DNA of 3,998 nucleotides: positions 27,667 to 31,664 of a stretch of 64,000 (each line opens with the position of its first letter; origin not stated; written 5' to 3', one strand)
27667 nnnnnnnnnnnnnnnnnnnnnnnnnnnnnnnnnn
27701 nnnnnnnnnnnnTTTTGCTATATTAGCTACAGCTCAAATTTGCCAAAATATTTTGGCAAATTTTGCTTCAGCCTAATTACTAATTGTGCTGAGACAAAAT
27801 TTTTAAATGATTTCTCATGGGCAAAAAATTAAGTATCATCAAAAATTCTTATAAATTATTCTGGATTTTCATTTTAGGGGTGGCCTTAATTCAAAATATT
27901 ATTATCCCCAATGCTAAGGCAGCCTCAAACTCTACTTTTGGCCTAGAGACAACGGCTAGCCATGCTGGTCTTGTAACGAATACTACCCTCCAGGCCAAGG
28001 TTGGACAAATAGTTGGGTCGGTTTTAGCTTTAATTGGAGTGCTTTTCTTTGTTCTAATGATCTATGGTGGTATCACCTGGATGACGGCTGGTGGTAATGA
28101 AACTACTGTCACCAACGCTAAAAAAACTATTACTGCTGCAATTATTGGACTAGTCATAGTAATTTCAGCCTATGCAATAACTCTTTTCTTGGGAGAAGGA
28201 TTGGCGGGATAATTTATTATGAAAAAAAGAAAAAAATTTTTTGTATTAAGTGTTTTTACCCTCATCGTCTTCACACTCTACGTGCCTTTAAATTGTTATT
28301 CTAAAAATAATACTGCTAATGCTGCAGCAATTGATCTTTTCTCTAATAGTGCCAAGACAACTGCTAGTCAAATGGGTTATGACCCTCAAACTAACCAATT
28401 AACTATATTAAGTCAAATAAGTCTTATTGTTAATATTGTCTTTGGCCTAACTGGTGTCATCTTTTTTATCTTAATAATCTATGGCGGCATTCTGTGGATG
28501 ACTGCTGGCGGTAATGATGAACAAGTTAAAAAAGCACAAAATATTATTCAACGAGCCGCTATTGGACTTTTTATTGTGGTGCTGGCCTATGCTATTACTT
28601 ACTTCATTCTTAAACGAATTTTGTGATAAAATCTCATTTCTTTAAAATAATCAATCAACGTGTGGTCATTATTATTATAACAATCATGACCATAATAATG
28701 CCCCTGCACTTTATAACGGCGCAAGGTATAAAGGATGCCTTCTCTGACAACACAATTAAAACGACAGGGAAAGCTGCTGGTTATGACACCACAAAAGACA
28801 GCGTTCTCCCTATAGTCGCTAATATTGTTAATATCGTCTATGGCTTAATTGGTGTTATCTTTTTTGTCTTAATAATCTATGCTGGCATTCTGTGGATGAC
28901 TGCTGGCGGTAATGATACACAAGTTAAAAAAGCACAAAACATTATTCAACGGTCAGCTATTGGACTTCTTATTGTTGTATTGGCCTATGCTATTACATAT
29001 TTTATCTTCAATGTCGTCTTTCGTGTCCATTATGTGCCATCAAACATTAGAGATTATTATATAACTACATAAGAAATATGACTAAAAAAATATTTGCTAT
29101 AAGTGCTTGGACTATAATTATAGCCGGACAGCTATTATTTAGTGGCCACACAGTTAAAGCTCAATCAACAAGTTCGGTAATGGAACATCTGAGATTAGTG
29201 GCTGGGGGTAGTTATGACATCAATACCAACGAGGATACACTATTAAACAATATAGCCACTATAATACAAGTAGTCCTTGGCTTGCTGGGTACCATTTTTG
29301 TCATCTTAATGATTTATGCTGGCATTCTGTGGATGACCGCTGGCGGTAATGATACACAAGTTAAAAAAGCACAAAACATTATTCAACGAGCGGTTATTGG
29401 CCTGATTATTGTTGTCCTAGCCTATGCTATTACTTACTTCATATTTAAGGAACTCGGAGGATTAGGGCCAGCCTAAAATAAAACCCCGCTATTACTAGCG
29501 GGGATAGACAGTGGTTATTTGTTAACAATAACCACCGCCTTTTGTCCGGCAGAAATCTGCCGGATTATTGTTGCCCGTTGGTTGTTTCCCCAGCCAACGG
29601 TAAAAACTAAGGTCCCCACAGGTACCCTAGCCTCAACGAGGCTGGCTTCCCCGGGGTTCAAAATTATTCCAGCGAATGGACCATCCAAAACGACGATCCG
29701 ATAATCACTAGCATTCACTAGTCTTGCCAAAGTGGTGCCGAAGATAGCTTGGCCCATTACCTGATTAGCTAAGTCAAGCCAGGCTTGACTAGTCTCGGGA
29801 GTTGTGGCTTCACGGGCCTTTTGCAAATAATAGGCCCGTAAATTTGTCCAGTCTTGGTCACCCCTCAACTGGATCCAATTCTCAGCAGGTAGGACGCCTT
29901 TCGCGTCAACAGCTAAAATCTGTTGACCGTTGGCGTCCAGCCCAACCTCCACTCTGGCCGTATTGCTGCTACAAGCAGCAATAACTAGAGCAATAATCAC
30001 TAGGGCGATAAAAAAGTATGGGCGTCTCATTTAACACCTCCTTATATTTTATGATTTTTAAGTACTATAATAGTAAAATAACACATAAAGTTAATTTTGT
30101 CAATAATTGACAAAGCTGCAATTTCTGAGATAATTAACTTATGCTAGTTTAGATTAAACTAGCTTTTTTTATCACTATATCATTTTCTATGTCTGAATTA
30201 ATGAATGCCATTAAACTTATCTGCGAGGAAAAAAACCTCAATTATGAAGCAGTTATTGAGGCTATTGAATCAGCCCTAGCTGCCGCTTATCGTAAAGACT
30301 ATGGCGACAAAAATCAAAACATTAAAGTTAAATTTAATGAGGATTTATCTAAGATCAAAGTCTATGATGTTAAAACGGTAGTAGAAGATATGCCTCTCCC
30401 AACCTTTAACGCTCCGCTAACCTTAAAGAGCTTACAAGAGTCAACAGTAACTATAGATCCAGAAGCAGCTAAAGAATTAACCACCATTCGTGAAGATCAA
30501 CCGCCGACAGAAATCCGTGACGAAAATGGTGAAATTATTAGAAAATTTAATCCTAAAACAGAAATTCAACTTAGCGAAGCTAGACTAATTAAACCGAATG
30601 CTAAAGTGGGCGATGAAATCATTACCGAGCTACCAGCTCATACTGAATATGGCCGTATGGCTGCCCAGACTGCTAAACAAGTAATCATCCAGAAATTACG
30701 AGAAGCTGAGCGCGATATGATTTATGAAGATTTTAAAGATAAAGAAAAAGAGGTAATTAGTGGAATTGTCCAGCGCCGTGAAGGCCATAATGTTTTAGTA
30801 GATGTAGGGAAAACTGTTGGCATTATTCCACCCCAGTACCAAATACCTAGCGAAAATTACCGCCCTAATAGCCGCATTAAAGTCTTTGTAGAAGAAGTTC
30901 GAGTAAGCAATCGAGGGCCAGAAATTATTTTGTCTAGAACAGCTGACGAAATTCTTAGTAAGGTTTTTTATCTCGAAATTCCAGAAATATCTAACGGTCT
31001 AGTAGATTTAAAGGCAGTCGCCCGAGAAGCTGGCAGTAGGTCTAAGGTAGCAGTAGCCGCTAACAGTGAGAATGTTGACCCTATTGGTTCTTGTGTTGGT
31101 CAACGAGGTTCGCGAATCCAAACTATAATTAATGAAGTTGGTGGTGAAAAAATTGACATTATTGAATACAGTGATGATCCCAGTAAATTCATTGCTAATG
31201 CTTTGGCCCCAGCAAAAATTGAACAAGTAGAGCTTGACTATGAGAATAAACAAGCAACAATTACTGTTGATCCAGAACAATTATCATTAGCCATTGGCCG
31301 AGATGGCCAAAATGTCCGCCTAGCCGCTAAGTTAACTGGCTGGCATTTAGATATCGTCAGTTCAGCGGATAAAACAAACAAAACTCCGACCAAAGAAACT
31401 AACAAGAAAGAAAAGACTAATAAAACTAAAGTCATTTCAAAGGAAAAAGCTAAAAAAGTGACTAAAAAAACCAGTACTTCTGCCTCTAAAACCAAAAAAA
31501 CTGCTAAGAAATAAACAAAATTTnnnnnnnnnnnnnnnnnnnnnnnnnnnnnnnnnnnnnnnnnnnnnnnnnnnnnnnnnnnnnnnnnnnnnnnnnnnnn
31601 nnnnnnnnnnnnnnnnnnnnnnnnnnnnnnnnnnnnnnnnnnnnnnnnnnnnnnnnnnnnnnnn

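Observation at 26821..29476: Tandem array of six TrbC/VirB2-like pilin paralogues with no T4SS machinery nearby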

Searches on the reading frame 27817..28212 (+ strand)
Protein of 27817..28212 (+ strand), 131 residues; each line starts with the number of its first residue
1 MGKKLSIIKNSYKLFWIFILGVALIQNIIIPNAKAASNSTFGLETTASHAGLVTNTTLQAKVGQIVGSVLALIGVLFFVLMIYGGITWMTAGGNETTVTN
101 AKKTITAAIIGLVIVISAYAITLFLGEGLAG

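Call 3: search_protein_families(library=pfam, proteins=[window:27817-28212:+], max_evalue=1)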
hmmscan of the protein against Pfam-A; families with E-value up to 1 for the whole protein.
window:27817-28212:+ (131 aa): 5 families
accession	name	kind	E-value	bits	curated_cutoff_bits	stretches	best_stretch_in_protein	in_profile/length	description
PF18895.5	T4SS_pilin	-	3.8e-09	36.9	26.6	1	56-122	6-68/71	Type IV secretion system pilin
PF04290.18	DctQ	-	0.0039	17.5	28.3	1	58-125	57-122/132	Tripartite ATP-independent periplasmic transporters, DctQ component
PF07884.19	VKOR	-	0.077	13.6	27.5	1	52-122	40-106/134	Vitamin K epoxide reductase family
PF01484.22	Col_cuticle_N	-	0.29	11.7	23.5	1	65-86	4-25/50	Nematode cuticle collagen N-terminal domain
PF19607.4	DUF6112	-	0.81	10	25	1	60-112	14-68/88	Family of unknown function (DUF6112)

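Call 21: search_protein_families(library=ncbifam, proteins=[window:27817-28212:+], max_evalue=0.01)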
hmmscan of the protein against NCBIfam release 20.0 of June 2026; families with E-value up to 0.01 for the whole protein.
window:27817-28212:+ (131 aa): 2 families
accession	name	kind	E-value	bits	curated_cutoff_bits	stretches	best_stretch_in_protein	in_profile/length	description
NF045849.1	ICE_MMCAP2_0565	equivalog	4.2e-06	26.3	40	1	56-124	7-75/80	Mbov_0395 family pilin-like conjugal transfer protein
TIGR03340.1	phn_DUF6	hypoth_equivalog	0.007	16.1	288.15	1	15-124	123-230/281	phosphonate utilization associated putative membrane protein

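Call 51: find_encoding_contigs(protein=window:27817-28212:+, flank=6000, max_places=10)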
Protein window:27817-28212:+ (131 aa): 23 contigs read that carry it; 10 places shown.
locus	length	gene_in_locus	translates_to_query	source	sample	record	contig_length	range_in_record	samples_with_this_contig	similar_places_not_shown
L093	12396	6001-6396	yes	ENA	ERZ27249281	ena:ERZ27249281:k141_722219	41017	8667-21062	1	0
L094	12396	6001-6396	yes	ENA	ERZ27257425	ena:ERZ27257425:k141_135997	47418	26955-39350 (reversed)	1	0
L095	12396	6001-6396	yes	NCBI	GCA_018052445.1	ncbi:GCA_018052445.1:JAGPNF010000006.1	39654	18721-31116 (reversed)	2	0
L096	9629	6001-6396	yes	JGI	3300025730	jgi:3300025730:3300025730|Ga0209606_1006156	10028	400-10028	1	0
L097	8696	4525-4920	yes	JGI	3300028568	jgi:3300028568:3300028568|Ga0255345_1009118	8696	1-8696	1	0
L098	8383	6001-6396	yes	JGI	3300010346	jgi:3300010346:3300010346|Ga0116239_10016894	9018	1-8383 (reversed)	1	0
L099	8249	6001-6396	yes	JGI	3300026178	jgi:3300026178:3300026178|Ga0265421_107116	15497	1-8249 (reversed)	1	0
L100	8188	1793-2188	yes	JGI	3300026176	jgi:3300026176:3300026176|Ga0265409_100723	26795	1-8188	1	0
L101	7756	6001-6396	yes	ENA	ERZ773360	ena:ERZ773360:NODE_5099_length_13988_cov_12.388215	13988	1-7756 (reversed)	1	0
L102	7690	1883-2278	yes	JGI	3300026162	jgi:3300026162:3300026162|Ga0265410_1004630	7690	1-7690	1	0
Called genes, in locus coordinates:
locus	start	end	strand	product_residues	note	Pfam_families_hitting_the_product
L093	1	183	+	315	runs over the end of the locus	PF00892:EamA (weak)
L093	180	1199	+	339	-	PF02449:Glyco_hydro_42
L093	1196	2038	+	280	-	PF00480:ROK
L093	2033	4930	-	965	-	PF00912:Transgly, PF00905:Transpeptidase, PF17957:Big_7 (weak)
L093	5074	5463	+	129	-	PF18895:T4SS_pilin (weak)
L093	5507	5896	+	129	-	PF18895:T4SS_pilin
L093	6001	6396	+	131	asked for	PF18895:T4SS_pilin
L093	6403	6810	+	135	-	PF18895:T4SS_pilin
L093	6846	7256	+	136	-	PF18895:T4SS_pilin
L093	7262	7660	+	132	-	PF18895:T4SS_pilin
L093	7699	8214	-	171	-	-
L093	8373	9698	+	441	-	PF08529:NusA_N, PF13184:KH_NusA_1st, PF26594:KH_NusA_2nd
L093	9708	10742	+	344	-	PF21694:DNA_pol3_delta_C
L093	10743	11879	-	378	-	PF00712:DNA_pol3_beta, PF02767:DNA_pol3_beta_2, PF02768:DNA_pol3_beta_3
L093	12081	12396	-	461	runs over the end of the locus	PF11638:DnaA_N, PF00308:Bac_DnaA, PF01695:IstB_IS21, PF01637:ATPase_2 (faint), PF13401:AAA_22 (faint), PF00004:AAA (weak), PF08299:Bac_DnaA_C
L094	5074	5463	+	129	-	PF18895:T4SS_pilin (weak)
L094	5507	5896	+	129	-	PF18895:T4SS_pilin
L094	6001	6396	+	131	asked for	PF18895:T4SS_pilin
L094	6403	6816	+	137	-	PF18895:T4SS_pilin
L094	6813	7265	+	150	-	PF18895:T4SS_pilin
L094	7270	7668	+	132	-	PF18895:T4SS_pilin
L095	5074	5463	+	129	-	PF18895:T4SS_pilin (weak)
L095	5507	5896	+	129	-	PF18895:T4SS_pilin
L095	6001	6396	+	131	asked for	PF18895:T4SS_pilin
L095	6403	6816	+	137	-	PF18895:T4SS_pilin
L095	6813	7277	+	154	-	PF18895:T4SS_pilin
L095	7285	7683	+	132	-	PF18895:T4SS_pilin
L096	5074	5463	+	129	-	PF18895:T4SS_pilin (weak)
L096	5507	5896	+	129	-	PF18895:T4SS_pilin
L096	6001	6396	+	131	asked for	PF18895:T4SS_pilin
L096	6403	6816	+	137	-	PF18895:T4SS_pilin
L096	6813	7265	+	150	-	PF18895:T4SS_pilin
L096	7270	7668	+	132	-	PF18895:T4SS_pilin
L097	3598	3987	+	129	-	PF18895:T4SS_pilin (weak)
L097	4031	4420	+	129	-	PF18895:T4SS_pilin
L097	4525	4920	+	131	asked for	PF18895:T4SS_pilin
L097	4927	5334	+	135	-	PF18895:T4SS_pilin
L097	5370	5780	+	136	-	PF18895:T4SS_pilin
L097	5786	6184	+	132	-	PF18895:T4SS_pilin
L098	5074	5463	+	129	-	PF18895:T4SS_pilin (weak)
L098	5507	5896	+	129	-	PF18895:T4SS_pilin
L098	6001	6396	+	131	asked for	PF18895:T4SS_pilin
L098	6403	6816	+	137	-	PF18895:T4SS_pilin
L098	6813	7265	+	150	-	PF18895:T4SS_pilin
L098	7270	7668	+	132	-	PF18895:T4SS_pilin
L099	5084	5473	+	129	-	PF18895:T4SS_pilin (weak)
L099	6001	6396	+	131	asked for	PF18895:T4SS_pilin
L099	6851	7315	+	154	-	PF18895:T4SS_pilin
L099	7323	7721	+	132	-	PF18895:T4SS_pilin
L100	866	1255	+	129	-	PF18895:T4SS_pilin (weak)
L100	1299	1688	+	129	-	PF18895:T4SS_pilin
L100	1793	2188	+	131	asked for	PF18895:T4SS_pilin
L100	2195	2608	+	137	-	PF18895:T4SS_pilin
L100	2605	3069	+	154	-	PF18895:T4SS_pilin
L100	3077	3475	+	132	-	PF18895:T4SS_pilin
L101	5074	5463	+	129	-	PF18895:T4SS_pilin (weak)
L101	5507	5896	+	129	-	PF18895:T4SS_pilin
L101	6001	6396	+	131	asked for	PF18895:T4SS_pilin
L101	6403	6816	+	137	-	PF18895:T4SS_pilin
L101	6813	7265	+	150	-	PF18895:T4SS_pilin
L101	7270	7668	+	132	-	PF18895:T4SS_pilin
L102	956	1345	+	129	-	PF18895:T4SS_pilin (weak)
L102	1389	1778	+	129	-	PF18895:T4SS_pilin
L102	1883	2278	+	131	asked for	PF18895:T4SS_pilin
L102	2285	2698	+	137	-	PF18895:T4SS_pilin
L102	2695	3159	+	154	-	PF18895:T4SS_pilin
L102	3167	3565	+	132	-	PF18895:T4SS_pilin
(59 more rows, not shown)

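Call 68: search_protein_families(library=phrogs, proteins=[window:27817-28212:+], max_evalue=0.01)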
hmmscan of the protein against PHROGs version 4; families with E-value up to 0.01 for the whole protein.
window:27817-28212:+ (131 aa): 0 families

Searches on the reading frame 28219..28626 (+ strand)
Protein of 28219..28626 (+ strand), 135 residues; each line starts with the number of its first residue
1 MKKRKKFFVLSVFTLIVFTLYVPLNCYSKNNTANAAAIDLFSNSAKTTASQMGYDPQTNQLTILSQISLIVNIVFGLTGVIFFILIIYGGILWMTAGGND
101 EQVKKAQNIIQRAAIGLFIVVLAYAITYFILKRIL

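Call 3: search_protein_families(library=pfam, proteins=[window:28219-28626:+], max_evalue=1)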
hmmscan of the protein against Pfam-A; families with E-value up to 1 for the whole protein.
window:28219-28626:+ (135 aa): 10 families
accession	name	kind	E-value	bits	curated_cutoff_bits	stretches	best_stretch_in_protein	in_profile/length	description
PF18895.5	T4SS_pilin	-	5.5e-09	36.4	26.6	1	67-130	9-71/71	Type IV secretion system pilin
PF10661.14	EssA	-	0.00016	22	24.1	1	28-88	86-141/147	WXG100 protein secretion system (Wss), protein EssA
PF01032.23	FecCD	-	0.00074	19.1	26.5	1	46-132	206-287/311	FecCD transport family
PF06024.17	Orf78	-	0.0038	17.9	29.4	1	101-133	56-88/101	Orf78 (ac78)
PF00001.26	7tm_1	-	0.0038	17.2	30.5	1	1-129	97-217/260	7 transmembrane receptor (rhodopsin family)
PF02322.20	Cyt_bd_oxida_II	-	0.0085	15.9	35.6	1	66-128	147-210/302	Cytochrome bd terminal oxidase subunit II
PF01127.27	Sdh_cyt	-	0.0095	16.5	25.8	1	57-128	7-82/122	Succinate dehydrogenase/Fumarate reductase transmembrane subunit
PF11712.13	Vma12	-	0.17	12.3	25.5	1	59-119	61-114/137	Endoplasmic reticulum-based factor for assembly of V-ATPase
PF09716.15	ETRAMP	-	0.19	12.2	29.1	1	1-80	1-72/81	Malarial early transcribed membrane protein (ETRAMP)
PF05545.16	FixQ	-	0.65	10.4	29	1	79-110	14-45/49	Cbb3-type cytochrome oxidase component FixQ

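Call 21: search_protein_families(library=ncbifam, proteins=[window:28219-28626:+], max_evalue=0.01)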
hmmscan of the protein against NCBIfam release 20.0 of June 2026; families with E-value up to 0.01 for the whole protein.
window:28219-28626:+ (135 aa): 4 families
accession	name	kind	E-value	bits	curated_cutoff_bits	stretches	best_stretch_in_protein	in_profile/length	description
NF045849.1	ICE_MMCAP2_0565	equivalog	4.4e-06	26.3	40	1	62-133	8-79/80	Mbov_0395 family pilin-like conjugal transfer protein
TIGR02970.1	succ_dehyd_cytB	equivalog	0.0029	17.8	52.3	1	61-132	9-81/120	succinate dehydrogenase, cytochrome b556 subunit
NF003001.0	PRK03784.1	equivalog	0.0032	16.7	334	1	46-114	222-289/332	vitamin B12 ABC transporter permease BtuC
NF051871.1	LysLocSpmX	equivalog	0.004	16.4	700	1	29-116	325-407/430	lysozyme-family localization factor SpmX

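Call 68: search_protein_families(library=phrogs, proteins=[window:28219-28626:+], max_evalue=0.01)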
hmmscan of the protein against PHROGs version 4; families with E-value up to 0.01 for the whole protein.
window:28219-28626:+ (135 aa): 2 families
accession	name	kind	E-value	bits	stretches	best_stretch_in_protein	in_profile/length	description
phrog_5422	-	unknown function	0.0065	17.9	1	9-134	29-144/148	-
phrog_12197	-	unknown function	0.008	16.2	1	44-131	235-317/347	-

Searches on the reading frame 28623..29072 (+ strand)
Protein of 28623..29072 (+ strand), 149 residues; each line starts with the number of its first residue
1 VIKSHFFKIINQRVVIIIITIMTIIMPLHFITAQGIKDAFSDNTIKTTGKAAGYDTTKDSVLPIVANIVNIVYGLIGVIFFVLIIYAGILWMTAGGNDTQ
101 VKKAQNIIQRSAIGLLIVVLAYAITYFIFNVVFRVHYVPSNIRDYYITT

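Call 3: search_protein_families(library=pfam, proteins=[window:28623-29072:+], max_evalue=1)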
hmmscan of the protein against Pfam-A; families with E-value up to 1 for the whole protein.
window:28623-29072:+ (149 aa): 9 families
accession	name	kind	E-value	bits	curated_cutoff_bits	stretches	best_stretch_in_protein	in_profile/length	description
PF18895.5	T4SS_pilin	-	5.6e-08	33.2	26.6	1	64-128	8-71/71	Type IV secretion system pilin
PF16192.10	PMT_4TMC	-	0.0035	17.3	32.4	1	64-138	53-124/202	C-terminal four TMM region of protein-O-mannosyltransferase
PF00001.26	7tm_1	-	0.014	15.3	30.5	1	16-138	106-228/260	7 transmembrane receptor (rhodopsin family)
PF02322.20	Cyt_bd_oxida_II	-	0.03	14.1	35.6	1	59-129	146-213/302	Cytochrome bd terminal oxidase subunit II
PF13197.11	DUF4013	-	0.14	12.4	26.9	1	64-132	48-116/168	Protein of unknown function (DUF4013)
PF17231.7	DUF5305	-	0.17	11.7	29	1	46-110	95-158/217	Family of unknown function (DUF5305)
PF15062.11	ARL6IP6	-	0.34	11.6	27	0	108-127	27-46/86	Haemopoietic lineage transmembrane helix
PF04290.18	DctQ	-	0.36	11.1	28.3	1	64-133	60-127/132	Tripartite ATP-independent periplasmic transporters, DctQ component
PF05545.16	FixQ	-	0.6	10.5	29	1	75-100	12-37/49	Cbb3-type cytochrome oxidase component FixQ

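Call 21: search_protein_families(library=ncbifam, proteins=[window:28623-29072:+], max_evalue=0.01)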
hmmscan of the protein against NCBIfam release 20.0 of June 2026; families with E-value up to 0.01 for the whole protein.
window:28623-29072:+ (149 aa): 1 family
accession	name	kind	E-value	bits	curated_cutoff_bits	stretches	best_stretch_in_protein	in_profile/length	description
NF045849.1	ICE_MMCAP2_0565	equivalog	1.5e-06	27.8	40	1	56-130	4-78/80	Mbov_0395 family pilin-like conjugal transfer protein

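Call 68: search_protein_families(library=phrogs, proteins=[window:28623-29072:+], max_evalue=0.01)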
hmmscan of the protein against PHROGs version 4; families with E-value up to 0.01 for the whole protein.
window:28623-29072:+ (149 aa): 0 families

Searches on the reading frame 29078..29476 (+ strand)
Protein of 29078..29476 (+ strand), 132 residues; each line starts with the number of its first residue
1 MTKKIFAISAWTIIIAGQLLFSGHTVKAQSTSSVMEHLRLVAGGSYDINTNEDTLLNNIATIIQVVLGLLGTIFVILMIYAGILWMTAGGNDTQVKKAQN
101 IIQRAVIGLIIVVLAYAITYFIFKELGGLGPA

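Call 3: search_protein_families(library=pfam, proteins=[window:29078-29476:+], max_evalue=1)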
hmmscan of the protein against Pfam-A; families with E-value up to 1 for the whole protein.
window:29078-29476:+ (132 aa): 8 families
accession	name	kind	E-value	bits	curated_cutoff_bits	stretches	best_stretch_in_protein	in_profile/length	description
PF18895.5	T4SS_pilin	-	3.5e-09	37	26.6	1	51-122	4-71/71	Type IV secretion system pilin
PF00001.26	7tm_1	-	0.0013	18.7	30.5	1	48-123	142-219/260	7 transmembrane receptor (rhodopsin family)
PF16962.11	ABC_export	-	0.003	16.6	29.7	1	54-122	11-82/531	Putative ABC exporter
PF15062.11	ARL6IP6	-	0.098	13.3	27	0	102-121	27-46/86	Haemopoietic lineage transmembrane helix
PF06770.17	Arif-1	-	0.12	12.5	27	1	50-122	18-89/190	Actin-rearrangement-inducing factor (Arif-1)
PF17231.7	DUF5305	-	0.12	12.2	29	1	59-104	115-158/217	Family of unknown function (DUF5305)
PF06024.17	Orf78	-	0.14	12.9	29.4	1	92-123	55-86/101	Orf78 (ac78)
PF15844.10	TMCCDC2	-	0.26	11.8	27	1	29-81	8-61/171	Transmembrane and coiled-coil domain-containing protein 2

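Call 21: search_protein_families(library=ncbifam, proteins=[window:29078-29476:+], max_evalue=0.01)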
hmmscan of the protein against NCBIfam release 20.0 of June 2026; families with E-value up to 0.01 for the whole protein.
window:29078-29476:+ (132 aa): 1 family
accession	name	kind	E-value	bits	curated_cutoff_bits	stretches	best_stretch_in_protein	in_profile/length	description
NF045849.1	ICE_MMCAP2_0565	equivalog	5.2e-08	32.5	40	1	48-124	2-78/80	Mbov_0395 family pilin-like conjugal transfer protein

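Call 22: find_encoding_contigs(protein=window:29078-29476:+, flank=10000, max_places=6)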
Protein window:29078-29476:+ (132 aa): no gene with exactly this product is on record in the collection.

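Call 68: search_protein_families(library=phrogs, proteins=[window:29078-29476:+], max_evalue=0.01)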
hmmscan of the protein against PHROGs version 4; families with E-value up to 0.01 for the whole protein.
window:29078-29476:+ (132 aa): 1 family
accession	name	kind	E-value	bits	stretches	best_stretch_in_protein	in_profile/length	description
phrog_5422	-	unknown function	0.0037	18.7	1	16-121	46-140/148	-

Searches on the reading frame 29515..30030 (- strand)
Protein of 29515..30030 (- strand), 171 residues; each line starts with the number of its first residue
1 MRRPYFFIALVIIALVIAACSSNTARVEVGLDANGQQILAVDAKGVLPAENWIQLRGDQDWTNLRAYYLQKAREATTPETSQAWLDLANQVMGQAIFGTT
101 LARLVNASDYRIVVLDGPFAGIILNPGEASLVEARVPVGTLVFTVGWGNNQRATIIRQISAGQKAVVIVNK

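Call 9: search_protein_families(library=pfam, proteins=[window:29515-30030:-], max_evalue=0.00001)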
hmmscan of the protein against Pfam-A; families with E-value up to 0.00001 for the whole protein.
window:29515-30030:- (171 aa): 0 families

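Call 20: search_protein_families(library=pfam, proteins=[window:29515-30030:-], max_evalue=0.5)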
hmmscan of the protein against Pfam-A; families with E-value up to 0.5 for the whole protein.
window:29515-30030:- (171 aa): 2 families
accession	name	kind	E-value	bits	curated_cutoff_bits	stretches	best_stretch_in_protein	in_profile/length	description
PF20398.3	DUF6691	-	0.018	15.7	27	1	76-149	23-97/142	Family of unknown function (DUF6691)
PF19770.4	DUF6256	-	0.13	12.9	25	1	71-139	21-89/109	Family of unknown function (DUF6256)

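Call 21: search_protein_families(library=ncbifam, proteins=[window:29515-30030:-], max_evalue=0.01)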
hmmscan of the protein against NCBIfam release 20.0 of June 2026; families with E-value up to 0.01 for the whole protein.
window:29515-30030:- (171 aa): 0 families

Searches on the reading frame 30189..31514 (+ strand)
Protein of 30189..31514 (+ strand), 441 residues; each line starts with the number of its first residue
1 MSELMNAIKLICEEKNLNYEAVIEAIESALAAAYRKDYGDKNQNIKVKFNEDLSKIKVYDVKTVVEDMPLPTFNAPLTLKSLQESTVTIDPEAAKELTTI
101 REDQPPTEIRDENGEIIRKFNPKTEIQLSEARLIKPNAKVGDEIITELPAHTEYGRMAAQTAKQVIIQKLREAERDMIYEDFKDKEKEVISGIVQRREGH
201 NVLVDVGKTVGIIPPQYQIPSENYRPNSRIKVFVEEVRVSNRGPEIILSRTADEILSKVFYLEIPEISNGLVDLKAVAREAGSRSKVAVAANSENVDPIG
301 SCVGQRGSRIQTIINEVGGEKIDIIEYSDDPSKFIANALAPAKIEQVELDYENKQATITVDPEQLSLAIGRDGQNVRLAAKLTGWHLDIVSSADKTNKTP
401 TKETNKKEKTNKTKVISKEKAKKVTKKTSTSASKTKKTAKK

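Call 12: search_protein_families(library=pfam, proteins=[window:30189-31514:+], max_evalue=0.00001)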
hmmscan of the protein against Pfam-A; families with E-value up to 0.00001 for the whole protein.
window:30189-31514:+ (441 aa): 2 families
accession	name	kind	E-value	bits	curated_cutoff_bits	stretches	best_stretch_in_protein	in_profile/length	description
PF08529.16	NusA_N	-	1.3e-32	113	23.8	1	3-176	1-119/119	NusA N-terminal domain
PF13184.12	KH_5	-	3.4e-29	101.2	27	1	281-348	1-68/69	NusA-like KH domain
